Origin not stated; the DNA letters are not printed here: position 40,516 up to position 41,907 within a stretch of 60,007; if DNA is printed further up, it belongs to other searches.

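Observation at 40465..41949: TnpB-like element with a conserved structured module that appears to be transcribed divergently and outward across the element end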

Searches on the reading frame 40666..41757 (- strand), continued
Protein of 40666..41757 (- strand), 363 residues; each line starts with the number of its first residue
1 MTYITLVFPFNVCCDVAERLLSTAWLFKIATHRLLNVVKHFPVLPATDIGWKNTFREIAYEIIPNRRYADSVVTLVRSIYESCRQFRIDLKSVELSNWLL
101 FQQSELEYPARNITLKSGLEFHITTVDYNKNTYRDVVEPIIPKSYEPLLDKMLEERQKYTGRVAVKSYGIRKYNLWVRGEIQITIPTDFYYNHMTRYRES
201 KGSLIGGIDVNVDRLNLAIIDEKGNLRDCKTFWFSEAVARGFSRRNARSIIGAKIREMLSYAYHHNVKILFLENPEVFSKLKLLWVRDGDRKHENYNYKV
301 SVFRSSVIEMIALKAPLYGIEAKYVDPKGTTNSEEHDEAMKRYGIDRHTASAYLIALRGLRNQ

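Call 41: fold_search(model_id=the predicted structure, library=pdb)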
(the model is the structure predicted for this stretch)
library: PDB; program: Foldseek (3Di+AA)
matches with E <= 10: 1112; with E <= 0.001: 8
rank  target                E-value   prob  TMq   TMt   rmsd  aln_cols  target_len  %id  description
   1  9n9c_A                8.3e-08  1.00  0.35  0.36  12.9       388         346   10  Cryo-EM structure of the dCas12f-gRNA complex (released 2025-12-24)
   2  7l48_A                5.5e-06  1.00  0.37  0.28  12.0       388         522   13  Cryo-EM structure of a CRISPR-Cas12f Binary Complex (released 2021-06-02)
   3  9nzo_A                2.0e-04  0.97  0.28  0.24  14.4       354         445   11  Structure of Al3Cas12f State I (released 2026-04-08)
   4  9nzs_B                2.9e-04  1.00  0.31  0.35  16.2       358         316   11  Cryo-EM structure of OsCas12f-gRNA-DNA ternary complex. State III (released 2026-04-08)
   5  8i3q_A                5.5e-04  0.80  0.20  0.13  19.1       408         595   10  Cryo-EM structure of Cas12g-sgRNA binary complex (released 2023-09-06)
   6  5eou_A                5.8e-04  0.91  0.18  0.20  21.1       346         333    8  Pseudomonas aeruginosa PilM:PilN1-12 bound to ATP (released 2016-04-27)
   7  2qi2                  6.5e-04  0.84  0.14  0.15  17.1       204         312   11  Crystal structure of the Thermoplasma acidophilum Pelota protein (released 2007-10-09)
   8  9nzr_B                8.6e-04  0.89  0.25  0.22  21.2       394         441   11  Structure of Al3Cas12f State II (released 2026-04-08)
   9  3hrg                  1.3e-03  0.51  0.11  0.14  20.2       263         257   11  Crystal structure of Bacteroides thetaiotaomicron BT_3980, protein with actin-like ATPase fold and unknown function (NP_ (released 2009-06-23)
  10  7vyx_B                1.7e-03  0.82  0.18  0.08  18.6       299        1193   10  Crystal structure of the selenomethionine(SeMet)-derived Cas12c1 (D969A) ternary complex (released 2022-11-02)
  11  5f7q_E                2.5e-03  0.99  0.14  0.13  16.5       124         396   11  ROK repressor Lmo0178 from Listeria monocytogenes bound to operator (released 2016-09-07)
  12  5f7q_L                3.0e-03  0.99  0.14  0.14  16.6       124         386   11  ROK repressor Lmo0178 from Listeria monocytogenes bound to operator (released 2016-09-07)
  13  3wxm_B                4.0e-03  0.82  0.15  0.15  17.5       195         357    9  Crystal structure of archaeal Pelota and GTP-bound EF1 alpha complex (released 2014-09-03)
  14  4d5n_A                4.0e-03  0.54  0.18  0.15  20.4       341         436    9  Cryo-EM structures of ribosomal 80S complexes with termination factors and cricket paralysis virus IRES reveal the IRE (released 2015-02-04)
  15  8h9d_B                4.0e-03  0.47  0.15  0.08  17.9       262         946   13  Crystal structure of Cas12a protein (released 2023-02-08)
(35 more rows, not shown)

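Call 78: find_encoding_contigs(protein=P0001, flank=2500, max_places=10)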
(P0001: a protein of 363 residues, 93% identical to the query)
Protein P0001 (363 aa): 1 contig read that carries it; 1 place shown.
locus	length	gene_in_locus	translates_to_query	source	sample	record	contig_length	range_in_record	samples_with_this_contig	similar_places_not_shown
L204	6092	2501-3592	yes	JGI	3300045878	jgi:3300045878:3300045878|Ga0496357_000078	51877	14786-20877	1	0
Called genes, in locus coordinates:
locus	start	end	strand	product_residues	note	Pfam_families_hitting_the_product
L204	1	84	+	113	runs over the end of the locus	-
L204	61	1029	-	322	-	-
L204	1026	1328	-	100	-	-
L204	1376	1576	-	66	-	PF01402:RHH_1 (weak)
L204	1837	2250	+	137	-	-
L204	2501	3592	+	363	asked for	PF27229:SSO2105_N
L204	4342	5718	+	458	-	PF19864:Radical_SAM_N2, PF04055:Radical_SAM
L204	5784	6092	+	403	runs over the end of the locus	PF00155:Aminotran_1_2, PF12897:Asp_aminotransf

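Call 82: search_dna_similar(query=window:40666-41757:-, collection=phages, mode=protein, max_evalue=0.001, max_rows=15)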
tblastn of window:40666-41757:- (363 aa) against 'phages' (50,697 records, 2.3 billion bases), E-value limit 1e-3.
No match.

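Call 83: search_dna_similar(query=window:40666-41757:-, collection=plasmids, mode=protein, max_evalue=0.001, max_rows=15)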
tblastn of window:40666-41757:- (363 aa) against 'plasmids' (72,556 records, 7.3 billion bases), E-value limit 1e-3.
Records with a match: 4; places in all: 4; records where one place covers at least 80% of the query: 0.
Best place of each record, by identity: <60% 4.
By first word of the organism name: Bacillus 3; Peptoclostridium 1.
By predicted mobility (MOB-suite, as given by PLSDB): non-mobilizable 4.
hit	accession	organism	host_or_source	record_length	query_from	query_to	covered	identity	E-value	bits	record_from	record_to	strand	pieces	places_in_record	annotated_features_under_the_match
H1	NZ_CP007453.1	Peptoclostridium acidaminophilum DSM 3953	black mud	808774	133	360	63%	24.3%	3e-6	57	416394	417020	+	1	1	IS200/IS605 family accessory protein TnpB-related protein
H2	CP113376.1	Bacillus paranthracis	bovine,mixed culture ...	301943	141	360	61%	24.7%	6e-5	53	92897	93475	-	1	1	hypothetical protein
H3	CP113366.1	Bacillus paranthracis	bovine,mixed culture ...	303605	141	360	61%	24.7%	6e-5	53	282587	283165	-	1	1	hypothetical protein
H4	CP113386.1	Bacillus paranthracis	bovine,mixed culture ...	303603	141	360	61%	24.7%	6e-5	53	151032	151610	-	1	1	hypothetical protein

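Call 84: get_annotated_region(hit=H1, flank=2500)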
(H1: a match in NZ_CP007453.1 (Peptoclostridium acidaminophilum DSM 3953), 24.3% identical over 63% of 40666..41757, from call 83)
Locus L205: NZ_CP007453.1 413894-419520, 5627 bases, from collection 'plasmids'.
description: Peptoclostridium acidaminophilum DSM 3953 strain al-2 plasmid EAL2_808p, complete sequence
organism: Peptoclostridium acidaminophilum DSM 3953 (NCBI taxid 1286171)
taxonomy: Bacteria; Bacillota; Clostridia; Peptostreptococcales; Peptoclostridiaceae; Peptoclostridium; Peptoclostridium acidaminophilum; Peptoclostridium acidaminophilum DSM 3953
host: -; source: black mud; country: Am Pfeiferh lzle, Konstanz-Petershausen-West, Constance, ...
typing (MOB-suite, as given by PLSDB): non-mobilizable
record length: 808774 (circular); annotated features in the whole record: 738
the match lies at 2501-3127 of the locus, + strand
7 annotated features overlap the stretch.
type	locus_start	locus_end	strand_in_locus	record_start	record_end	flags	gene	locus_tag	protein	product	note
CDS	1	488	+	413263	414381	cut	-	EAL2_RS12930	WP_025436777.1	putative sulfate/molybdate transporter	-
CDS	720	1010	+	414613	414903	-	-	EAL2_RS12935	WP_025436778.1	hypothetical protein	-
CDS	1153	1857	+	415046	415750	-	-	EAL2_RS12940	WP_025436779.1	IS607 family transposase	-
CDS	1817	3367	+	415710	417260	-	-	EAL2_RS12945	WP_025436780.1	IS200/IS605 family accessory protein TnpB-related protein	GO:0006313 - DNA transposition [Evidence IEA]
CDS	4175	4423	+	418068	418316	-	-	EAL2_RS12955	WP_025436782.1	GlsB/YeaQ/YmgE family stress response membrane protein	-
CDS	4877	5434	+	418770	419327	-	-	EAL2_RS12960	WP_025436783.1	pyruvate kinase alpha/beta domain-containing protein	-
CDS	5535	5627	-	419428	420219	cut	-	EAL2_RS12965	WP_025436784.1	ATP-binding cassette domain-containing protein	-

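Call 96: search_protein_families(library=phrogs, proteins=[window:40666-41757:-], max_evalue=0.01)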
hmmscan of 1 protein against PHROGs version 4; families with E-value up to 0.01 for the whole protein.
window:40666-41757:- (363 aa): 0 families

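Call 97: search_protein_families(library=padloc, proteins=[window:40666-41757:-], max_evalue=0.01)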
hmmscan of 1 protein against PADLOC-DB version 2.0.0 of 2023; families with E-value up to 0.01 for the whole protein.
window:40666-41757:- (363 aa): 2 families
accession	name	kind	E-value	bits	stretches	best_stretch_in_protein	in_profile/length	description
PDLC01677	Cas12f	-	0.0044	14.1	1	280-331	406-454/506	Cas14b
PDLC01673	Cas12f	-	0.0053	13.7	1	281-331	408-455/507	CAS-V-F; effector__SPE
